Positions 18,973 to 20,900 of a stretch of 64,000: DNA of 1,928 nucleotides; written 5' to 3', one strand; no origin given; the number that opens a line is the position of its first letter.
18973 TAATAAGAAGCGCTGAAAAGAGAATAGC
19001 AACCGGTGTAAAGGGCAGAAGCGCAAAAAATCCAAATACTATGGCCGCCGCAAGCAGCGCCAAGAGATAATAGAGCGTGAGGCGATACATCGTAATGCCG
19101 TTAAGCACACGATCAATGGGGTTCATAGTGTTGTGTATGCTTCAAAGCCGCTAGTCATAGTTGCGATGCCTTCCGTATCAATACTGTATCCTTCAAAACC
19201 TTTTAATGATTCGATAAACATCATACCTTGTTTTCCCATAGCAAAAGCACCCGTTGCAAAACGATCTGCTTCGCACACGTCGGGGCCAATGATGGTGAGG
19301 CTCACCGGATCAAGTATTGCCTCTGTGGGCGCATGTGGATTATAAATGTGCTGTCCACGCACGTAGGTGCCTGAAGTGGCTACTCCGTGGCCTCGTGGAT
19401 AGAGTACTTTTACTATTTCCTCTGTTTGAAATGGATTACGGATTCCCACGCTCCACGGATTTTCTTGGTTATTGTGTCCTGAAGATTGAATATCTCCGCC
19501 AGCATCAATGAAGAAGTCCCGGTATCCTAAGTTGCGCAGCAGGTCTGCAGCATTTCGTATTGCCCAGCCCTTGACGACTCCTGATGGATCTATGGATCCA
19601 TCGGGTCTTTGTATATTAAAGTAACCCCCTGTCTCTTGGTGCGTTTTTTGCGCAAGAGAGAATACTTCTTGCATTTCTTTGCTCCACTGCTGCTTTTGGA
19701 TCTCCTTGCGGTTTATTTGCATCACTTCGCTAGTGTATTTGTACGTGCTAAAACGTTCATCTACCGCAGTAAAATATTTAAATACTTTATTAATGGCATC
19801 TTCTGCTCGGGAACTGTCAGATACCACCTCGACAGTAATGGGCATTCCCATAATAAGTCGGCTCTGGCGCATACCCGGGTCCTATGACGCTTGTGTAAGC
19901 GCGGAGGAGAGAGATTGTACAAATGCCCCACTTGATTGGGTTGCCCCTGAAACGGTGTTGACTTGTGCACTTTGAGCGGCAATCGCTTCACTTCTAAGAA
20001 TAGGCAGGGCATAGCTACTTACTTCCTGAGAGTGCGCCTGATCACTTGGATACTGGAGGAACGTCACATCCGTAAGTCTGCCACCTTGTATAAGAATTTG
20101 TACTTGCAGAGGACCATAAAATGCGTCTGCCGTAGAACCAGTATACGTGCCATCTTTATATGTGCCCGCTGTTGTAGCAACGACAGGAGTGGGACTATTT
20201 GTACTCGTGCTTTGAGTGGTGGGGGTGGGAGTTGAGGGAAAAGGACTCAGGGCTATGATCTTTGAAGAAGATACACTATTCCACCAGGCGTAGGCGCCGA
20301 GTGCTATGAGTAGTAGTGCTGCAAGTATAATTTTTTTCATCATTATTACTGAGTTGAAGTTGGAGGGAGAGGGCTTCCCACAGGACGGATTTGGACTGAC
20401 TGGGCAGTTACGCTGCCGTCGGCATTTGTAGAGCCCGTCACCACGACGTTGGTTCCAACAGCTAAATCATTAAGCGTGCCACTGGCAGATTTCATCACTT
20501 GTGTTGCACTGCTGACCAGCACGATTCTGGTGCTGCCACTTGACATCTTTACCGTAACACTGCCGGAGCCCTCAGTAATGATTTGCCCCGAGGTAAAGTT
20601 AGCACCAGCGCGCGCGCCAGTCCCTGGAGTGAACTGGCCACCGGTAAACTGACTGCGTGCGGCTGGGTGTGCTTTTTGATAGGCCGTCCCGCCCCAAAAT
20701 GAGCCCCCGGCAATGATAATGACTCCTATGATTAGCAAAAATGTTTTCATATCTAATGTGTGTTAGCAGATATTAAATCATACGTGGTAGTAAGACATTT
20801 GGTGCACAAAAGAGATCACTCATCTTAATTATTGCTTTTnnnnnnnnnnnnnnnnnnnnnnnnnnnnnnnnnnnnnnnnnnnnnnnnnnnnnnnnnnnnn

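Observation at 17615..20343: FMN-binding lipoprotein + ApbE flavin transferase + membrane FAD/NAD(P) oxidoreductase: candidate flavin-based extracytoplasmic electron-transfer module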

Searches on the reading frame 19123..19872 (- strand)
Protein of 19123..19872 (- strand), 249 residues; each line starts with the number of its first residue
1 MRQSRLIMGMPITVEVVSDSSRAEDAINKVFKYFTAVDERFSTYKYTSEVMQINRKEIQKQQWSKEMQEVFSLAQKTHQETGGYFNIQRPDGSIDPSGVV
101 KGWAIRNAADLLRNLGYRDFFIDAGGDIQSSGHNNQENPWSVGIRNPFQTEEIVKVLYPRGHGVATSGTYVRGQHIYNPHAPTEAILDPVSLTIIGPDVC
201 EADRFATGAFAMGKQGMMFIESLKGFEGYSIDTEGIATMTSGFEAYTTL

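Call 3: search_protein_families(library=pfam, proteins=[window:19123-19872:-], max_evalue=0.01)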
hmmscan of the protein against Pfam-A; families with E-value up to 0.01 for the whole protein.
window:19123-19872:- (249 aa): 1 family
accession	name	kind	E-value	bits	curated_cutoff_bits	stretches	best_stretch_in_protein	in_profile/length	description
PF02424.20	ApbE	-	3.3e-39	135.5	25.6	2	92-226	124-262/266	ApbE family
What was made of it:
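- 19123..19872 (-): "Mini-ApbE": a 249-aa protein of the FAD:protein FMN transferase family. It has no signal peptide, lipobox or hydrophobic segment, and lacks about 50 residues present in enterobacterial ApbE. Pfam PF02424, 135.5 bits (call 3).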

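Call 4: search_protein_families(library=ncbifam, proteins=[window:19123-19872:-], max_evalue=0.01)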
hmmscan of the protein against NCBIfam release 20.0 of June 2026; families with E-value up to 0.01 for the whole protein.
window:19123-19872:- (249 aa): 1 family
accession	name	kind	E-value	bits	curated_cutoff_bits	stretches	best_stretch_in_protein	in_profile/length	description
NF007774.0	PRK10461.1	equivalog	3.5e-20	72.2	498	2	80-235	167-331/351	FAD:protein FMN transferase ApbE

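Call 42: search_solved_structures(query=window:19123-19872:-, max_evalue=0.001, show_alignments=3)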
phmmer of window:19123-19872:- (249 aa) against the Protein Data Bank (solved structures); distinct sequences matched with E-value up to 0.001: 13.
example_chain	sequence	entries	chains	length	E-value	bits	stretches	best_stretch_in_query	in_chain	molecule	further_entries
4xgw_A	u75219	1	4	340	2.7e-19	72.9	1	72-237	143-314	FAD:protein FMN transferase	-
3pnd_A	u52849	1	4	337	8e-19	71.4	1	86-236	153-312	Thiamine biosynthesis lipoprotein ApbE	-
2o18_A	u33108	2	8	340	9.8e-19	71.1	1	72-237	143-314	Thiamine biosynthesis lipoprotein apbE | FAD:protein FMN transferase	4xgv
4xgx_A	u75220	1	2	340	1.6e-17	67.1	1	72-237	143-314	FAD:protein FMN transferase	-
6nxi_A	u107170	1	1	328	5.3e-15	58.9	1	88-220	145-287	FAD:protein FMN transferase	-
6nxj_A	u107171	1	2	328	7.4e-14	55.1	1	88-220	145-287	FAD:protein FMN transferase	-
7esa_A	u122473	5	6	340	1.2e-11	47.9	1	91-244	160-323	FAD:protein FMN transferase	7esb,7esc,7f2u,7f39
1vrm_A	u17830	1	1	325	1e-10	44.8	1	93-214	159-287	hypothetical protein TM1553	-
5mgy_H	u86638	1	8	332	1e-09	41.6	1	94-246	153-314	FAD:protein FMN transferase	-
4xdt_A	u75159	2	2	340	4.4e-05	26.4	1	114-217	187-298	FAD:protein FMN transferase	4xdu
4ifu_A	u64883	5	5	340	5.6e-05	26.1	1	114-217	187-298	FAD:protein FMN transferase | Thiamine biosynthesis lipoprotein ApbE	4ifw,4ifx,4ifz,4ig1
7mgt_A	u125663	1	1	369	6.8e-05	25.8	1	114-217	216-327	FAD:protein FMN transferase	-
4xdr_A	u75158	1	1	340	0.00074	22.4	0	114-217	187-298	FAD:protein FMN transferase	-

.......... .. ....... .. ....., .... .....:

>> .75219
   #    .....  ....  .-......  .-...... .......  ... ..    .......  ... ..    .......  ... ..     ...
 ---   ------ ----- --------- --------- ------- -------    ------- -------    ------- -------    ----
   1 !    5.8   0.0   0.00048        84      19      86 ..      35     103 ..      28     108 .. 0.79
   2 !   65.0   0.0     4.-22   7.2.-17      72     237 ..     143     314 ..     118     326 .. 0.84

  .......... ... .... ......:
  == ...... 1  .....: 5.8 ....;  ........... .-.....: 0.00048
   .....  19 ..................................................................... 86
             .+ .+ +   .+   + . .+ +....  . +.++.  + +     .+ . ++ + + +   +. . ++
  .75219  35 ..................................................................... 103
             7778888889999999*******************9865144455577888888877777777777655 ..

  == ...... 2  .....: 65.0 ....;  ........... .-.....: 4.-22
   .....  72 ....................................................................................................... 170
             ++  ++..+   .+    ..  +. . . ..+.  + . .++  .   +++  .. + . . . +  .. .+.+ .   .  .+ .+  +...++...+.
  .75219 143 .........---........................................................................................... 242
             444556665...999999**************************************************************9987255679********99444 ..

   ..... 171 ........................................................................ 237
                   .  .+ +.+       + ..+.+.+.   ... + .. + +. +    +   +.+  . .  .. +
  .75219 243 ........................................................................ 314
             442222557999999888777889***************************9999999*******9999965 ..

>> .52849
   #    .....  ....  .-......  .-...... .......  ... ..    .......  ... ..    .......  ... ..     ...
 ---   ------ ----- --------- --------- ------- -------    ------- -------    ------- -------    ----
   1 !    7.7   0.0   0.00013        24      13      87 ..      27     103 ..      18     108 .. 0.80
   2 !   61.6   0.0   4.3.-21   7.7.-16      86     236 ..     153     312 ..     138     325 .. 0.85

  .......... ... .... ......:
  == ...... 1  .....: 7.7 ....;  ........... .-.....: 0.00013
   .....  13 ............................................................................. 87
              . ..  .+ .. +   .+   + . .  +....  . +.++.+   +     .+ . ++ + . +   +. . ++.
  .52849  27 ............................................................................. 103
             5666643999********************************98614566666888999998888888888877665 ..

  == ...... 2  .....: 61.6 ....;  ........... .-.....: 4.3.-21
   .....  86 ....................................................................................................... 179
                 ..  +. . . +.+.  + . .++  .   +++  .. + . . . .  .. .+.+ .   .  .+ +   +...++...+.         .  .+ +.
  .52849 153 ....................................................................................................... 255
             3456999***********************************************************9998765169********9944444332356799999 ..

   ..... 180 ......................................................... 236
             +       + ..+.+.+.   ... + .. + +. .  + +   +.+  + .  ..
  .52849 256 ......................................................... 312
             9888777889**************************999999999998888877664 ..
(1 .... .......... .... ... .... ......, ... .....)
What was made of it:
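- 19123..19872 (-): The PDB alignment to E. coli/Salmonella ApbE covers 13-87 to 27-103 and 86-237 to 153-314 (call 42).
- On ApbE FAD:protein FMN transferase: E. coli ApbE structures match at E about 1e-19 (call 42).
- It also lacks about 50 residues of canonical ApbE (call 42).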

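Call 64: find_homologous_proteins(query=window:19123-19872:-, max_evalue=0.00001)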
Query window:19123-19872:- (249 aa): 7853 proteins with E <= 0.00001 among 8000 candidates; the best 120 are listed.
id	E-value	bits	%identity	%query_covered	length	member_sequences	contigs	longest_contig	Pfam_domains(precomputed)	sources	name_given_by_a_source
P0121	9.7e-165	564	100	100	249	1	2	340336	PF02424.21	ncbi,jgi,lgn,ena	-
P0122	1.8e-108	380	69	99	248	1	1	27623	PF02424.21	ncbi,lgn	-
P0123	2.3e-107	376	68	99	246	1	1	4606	PF02424.21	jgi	-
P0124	2.1e-106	373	66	99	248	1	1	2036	PF02424.21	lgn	-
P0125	1.4e-105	370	66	99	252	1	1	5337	PF02424.21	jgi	jgi:thiamine biosynthesis lipoprotein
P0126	1.5e-105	370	66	99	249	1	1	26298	PF02424.21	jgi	jgi:thiamine biosynthesis lipoprotein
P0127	2.0e-105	370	68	96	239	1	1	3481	PF02424.21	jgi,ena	-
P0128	2.8e-105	369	65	99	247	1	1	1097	PF02424.21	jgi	jgi:thiamine biosynthesis lipoprotein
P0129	6.6e-105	368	64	99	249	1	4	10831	PF02424.21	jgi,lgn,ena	-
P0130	3.5e-104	366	64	99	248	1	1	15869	PF02424.21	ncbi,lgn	-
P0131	8.9e-104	364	65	99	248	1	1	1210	PF02424.21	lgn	-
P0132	9.5e-104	364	64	100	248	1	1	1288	PF02424.21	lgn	-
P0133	9.6e-104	364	65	100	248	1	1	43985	PF02424.21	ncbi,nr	ncbi:MAG: FAD:protein FMN transferase [Patescibacteria group bacterium]|nr:FAD:protein FMN transfera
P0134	1.4e-103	364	66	97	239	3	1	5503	PF02424.21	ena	-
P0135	1.8e-103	363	63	100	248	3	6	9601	PF02424.21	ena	-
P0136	1.9e-103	363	66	99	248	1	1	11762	PF02424.21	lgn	-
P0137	2.0e-103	363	64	99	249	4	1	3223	PF02424.21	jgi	-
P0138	2.1e-103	363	66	97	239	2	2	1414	PF02424.21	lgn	-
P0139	2.4e-103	363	64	100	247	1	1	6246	PF02424.21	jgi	jgi:thiamine biosynthesis lipoprotein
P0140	4.6e-103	362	63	99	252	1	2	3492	PF02424.21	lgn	-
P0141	8.6e-103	361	67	96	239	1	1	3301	PF02424.21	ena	-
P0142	9.4e-103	361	64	99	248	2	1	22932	PF02424.21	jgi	jgi:thiamine biosynthesis lipoprotein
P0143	1.5e-102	360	65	99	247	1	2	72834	PF02424.21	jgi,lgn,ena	jgi:thiamine biosynthesis lipoprotein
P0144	1.5e-102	360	66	100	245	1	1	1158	PF02424.21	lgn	-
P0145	1.9e-102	360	67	96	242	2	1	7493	PF02424.21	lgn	-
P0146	2.3e-102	360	66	96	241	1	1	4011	PF02424.21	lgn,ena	-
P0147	2.5e-102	360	64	97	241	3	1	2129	PF02424.21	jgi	-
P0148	2.9e-102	359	65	99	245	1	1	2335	PF02424.21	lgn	-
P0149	4.3e-102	359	64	99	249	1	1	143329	PF02424.21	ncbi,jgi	jgi:thiamine biosynthesis lipoprotein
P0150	4.4e-102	359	64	100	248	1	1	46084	PF02424.21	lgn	-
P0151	9.0e-102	358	63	99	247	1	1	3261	PF02424.21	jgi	jgi:FAD:protein FMN transferase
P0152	1.1e-101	357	65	99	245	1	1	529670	PF02424.21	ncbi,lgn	-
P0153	1.1e-101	357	63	99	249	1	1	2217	PF02424.21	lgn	-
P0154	2.4e-101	356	65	96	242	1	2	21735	PF02424.21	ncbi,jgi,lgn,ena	-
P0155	2.4e-101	356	65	96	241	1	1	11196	PF02424.21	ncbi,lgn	-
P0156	2.8e-101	356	65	100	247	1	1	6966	PF02424.21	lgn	-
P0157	4.8e-101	355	66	96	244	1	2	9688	PF02424.21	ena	-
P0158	5.8e-101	355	63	100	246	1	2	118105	PF02424.21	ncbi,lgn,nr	ncbi:MAG: FAD:protein FMN transferase [bacterium]|nr:FAD:protein FMN transferase [bacterium]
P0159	8.5e-101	355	62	99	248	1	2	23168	PF02424.21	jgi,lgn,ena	jgi:thiamine biosynthesis lipoprotein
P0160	1.0e-100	354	62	99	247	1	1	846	PF02424.21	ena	-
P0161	1.0e-100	354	65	99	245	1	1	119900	PF02424.21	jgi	jgi:thiamine biosynthesis lipoprotein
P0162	1.1e-100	354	61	99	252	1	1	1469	PF02424.21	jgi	jgi:thiamine biosynthesis lipoprotein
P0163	1.6e-100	354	60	100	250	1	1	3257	PF02424.21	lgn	-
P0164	1.9e-100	353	64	99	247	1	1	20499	PF02424.21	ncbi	ncbi:MAG: FAD:protein FMN transferase [Candidatus Paceibacteria bacterium]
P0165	2.1e-100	353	63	97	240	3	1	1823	PF02424.21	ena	-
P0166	2.3e-100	353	62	99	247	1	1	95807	PF02424.21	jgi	jgi:FAD:protein FMN transferase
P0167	2.5e-100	353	64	99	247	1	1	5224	PF02424.21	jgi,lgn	jgi:thiamine biosynthesis lipoprotein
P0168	2.6e-100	353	64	100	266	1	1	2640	PF02424.21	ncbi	-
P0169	2.9e-100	353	63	99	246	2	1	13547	PF02424.21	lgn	-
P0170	3.1e-100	353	63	100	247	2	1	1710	PF02424.21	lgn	-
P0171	3.7e-100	352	65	100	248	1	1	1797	PF02424.21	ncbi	-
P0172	3.9e-100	352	60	100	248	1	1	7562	PF02424.21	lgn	-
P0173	4.2e-100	352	62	100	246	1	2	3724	PF02424.21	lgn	-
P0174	4.3e-100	352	63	100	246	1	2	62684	PF02424.21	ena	-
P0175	4.7e-100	352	62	100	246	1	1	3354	PF02424.21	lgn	-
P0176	5.3e-100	352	64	97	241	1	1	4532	PF02424.21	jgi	jgi:FAD:protein FMN transferase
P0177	5.6e-100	352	63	100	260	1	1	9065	PF02424.21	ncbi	-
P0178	5.9e-100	352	62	100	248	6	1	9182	PF02424.21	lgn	-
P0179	6.2e-100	352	64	99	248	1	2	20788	PF02424.21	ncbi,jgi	jgi:thiamine biosynthesis lipoprotein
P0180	6.4e-100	352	63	99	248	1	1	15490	PF02424.21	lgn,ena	-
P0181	7.0e-100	352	63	99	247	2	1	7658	PF02424.21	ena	-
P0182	8.0e-100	351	64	99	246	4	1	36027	PF02424.21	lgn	-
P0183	9.8e-100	351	63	99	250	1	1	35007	PF02424.21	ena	-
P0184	9.9e-100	351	64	99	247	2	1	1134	PF02424.21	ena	-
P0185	1.0e-99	351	64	99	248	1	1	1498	PF02424.21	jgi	jgi:thiamine biosynthesis lipoprotein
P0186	1.0e-99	351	62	99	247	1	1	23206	PF02424.21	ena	-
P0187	1.2e-99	351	64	96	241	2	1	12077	PF02424.21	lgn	-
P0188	1.3e-99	351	64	99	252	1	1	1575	PF02424.21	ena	-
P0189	1.4e-99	351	61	99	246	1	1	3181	PF02424.21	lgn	-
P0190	1.7e-99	350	63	99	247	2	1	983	PF02424.21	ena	-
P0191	2.0e-99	350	64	99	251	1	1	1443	PF02424.21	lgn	-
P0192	2.7e-99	350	66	96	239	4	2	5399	PF02424.21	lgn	-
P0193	2.9e-99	350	62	99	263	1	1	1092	PF02424.21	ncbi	-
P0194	2.9e-99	350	63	97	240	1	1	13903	PF02424.21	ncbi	-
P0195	3.1e-99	349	64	97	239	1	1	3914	PF02424.21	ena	-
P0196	3.1e-99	349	64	99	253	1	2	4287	PF02424.21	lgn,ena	-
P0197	3.2e-99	349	62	99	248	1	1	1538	PF02424.21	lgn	-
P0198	3.3e-99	349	62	100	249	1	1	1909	PF02424.21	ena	-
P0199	3.7e-99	349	62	99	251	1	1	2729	PF02424.21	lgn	-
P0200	3.9e-99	349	64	100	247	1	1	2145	PF02424.21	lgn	-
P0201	4.5e-99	349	62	100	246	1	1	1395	PF02424.21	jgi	jgi:thiamine biosynthesis lipoprotein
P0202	4.7e-99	349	65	99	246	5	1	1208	PF02424.21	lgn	-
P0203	4.9e-99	349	63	99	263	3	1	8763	PF02424.21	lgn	-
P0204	5.2e-99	349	64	97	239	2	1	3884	PF02424.21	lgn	-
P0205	6.2e-99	348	63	99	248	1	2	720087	PF02424.21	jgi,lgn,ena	-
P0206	7.0e-99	348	61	99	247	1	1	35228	PF02424.21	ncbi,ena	-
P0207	7.8e-99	348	63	100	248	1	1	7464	PF02424.21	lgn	-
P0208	8.5e-99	348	62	100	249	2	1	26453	PF02424.21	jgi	-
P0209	9.0e-99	348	63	100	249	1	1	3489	PF02424.21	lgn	-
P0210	1.1e-98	348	64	98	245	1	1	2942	PF02424.21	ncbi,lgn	-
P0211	1.1e-98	348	65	96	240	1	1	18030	PF02424.21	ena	-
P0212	1.1e-98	348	62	100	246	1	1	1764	PF02424.21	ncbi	-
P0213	1.2e-98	348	63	100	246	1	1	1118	PF02424.21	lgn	-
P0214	1.3e-98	347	62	99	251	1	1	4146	PF02424.21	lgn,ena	-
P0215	1.5e-98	347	63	96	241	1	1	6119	PF02424.21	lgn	-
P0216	1.6e-98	347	62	99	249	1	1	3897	PF02424.21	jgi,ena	jgi:thiamine biosynthesis lipoprotein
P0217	1.9e-98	347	60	99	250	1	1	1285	PF02424.21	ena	-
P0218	2.1e-98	347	63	100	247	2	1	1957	PF02424.21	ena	-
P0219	2.3e-98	347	63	100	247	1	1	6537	PF02424.21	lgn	-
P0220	2.5e-98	347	60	99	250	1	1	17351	PF02424.21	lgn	-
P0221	2.6e-98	346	62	100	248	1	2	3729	PF02424.21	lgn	-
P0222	2.6e-98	346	62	100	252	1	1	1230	PF02424.21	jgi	jgi:thiamine biosynthesis lipoprotein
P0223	2.7e-98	346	62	99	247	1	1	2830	PF02424.21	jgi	jgi:thiamine biosynthesis lipoprotein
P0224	3.4e-98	346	64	96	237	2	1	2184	PF02424.21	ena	-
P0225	3.4e-98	346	64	99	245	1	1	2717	PF02424.21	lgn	-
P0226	4.1e-98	346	63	100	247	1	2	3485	PF02424.21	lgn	-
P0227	4.7e-98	346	64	96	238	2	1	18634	PF02424.21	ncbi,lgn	-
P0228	4.7e-98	346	63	98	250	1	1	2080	PF02424.21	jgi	-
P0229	4.7e-98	346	64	97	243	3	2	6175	PF02424.21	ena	-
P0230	4.7e-98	346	61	100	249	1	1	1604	PF02424.21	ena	-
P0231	5.1e-98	345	65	99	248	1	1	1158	PF02424.21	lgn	-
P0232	5.6e-98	345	64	99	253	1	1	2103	PF02424.21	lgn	-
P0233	5.8e-98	345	62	99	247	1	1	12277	PF02424.21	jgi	jgi:thiamine biosynthesis lipoprotein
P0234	6.1e-98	345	62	100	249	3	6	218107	PF02424.21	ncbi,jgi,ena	-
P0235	7.6e-98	345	62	99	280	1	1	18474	PF02424.21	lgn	-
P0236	8.7e-98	345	61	99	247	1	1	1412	PF02424.21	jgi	jgi:thiamine biosynthesis lipoprotein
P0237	8.8e-98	345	62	100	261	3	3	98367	PF02424.21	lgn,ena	-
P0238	8.8e-98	345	63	98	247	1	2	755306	PF02424.21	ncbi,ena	-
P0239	9.9e-98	345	62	99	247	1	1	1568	PF02424.21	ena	-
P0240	1.0e-97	344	63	99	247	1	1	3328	PF02424.21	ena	-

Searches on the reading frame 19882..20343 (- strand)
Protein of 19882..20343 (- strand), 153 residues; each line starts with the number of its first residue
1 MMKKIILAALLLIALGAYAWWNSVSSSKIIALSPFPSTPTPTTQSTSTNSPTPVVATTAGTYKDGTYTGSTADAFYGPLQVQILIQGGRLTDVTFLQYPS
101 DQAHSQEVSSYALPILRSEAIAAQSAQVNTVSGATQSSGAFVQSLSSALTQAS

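Call 3: search_protein_families(library=pfam, proteins=[window:19882-20343:-], max_evalue=0.01)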
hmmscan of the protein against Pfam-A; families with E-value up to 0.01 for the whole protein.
window:19882-20343:- (153 aa): 1 family
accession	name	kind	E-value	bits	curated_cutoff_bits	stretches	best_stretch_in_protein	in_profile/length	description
PF04205.19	FMN_bind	-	1.2e-06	29.4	22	1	76-149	3-76/77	FMN-binding domain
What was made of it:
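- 19882..20343 (-): NqrC/RnfG-like subunit: a 153-aa FMN_bind protein. It has an N-terminal signal/anchor helix (aa 1-24), a Pro/Thr/Ser-rich linker and an FMN_bind domain (aa 76-149). Pfam PF04205, 29.4 bits against a cut-off of 22 (call 3).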

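Call 4: search_protein_families(library=ncbifam, proteins=[window:19882-20343:-], max_evalue=0.01)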
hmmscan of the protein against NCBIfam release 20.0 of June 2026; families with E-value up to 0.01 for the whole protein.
window:19882-20343:- (153 aa): 1 family
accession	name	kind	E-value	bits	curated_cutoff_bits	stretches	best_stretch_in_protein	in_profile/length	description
NF041941.1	lipo_FMN_PplA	exception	0.0003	20.1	325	0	114-142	125-277/302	extracellular electron transfer flavoprotein PplA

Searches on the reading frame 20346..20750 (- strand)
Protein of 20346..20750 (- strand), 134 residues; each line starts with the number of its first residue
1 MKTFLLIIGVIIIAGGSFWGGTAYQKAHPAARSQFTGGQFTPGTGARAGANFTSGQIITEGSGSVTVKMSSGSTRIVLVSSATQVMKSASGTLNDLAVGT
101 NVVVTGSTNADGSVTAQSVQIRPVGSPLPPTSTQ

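Call 3: search_protein_families(library=pfam, proteins=[window:20346-20750:-], max_evalue=0.01)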
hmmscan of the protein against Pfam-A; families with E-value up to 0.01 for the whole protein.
window:20346-20750:- (134 aa): 2 families
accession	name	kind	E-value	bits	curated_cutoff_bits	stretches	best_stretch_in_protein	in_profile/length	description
PF18914.6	DUF5666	-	2.5e-05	24.9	27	1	62-119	9-59/60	Domain of unknown function (DUF5666)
PF02736.25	Myosin_N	-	0.0026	18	27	1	52-78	15-41/45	Myosin N-terminal SH3-like domain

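Call 4: search_protein_families(library=ncbifam, proteins=[window:20346-20750:-], max_evalue=0.01)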
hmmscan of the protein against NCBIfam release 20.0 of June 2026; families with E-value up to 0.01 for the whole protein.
window:20346-20750:- (134 aa): 0 families
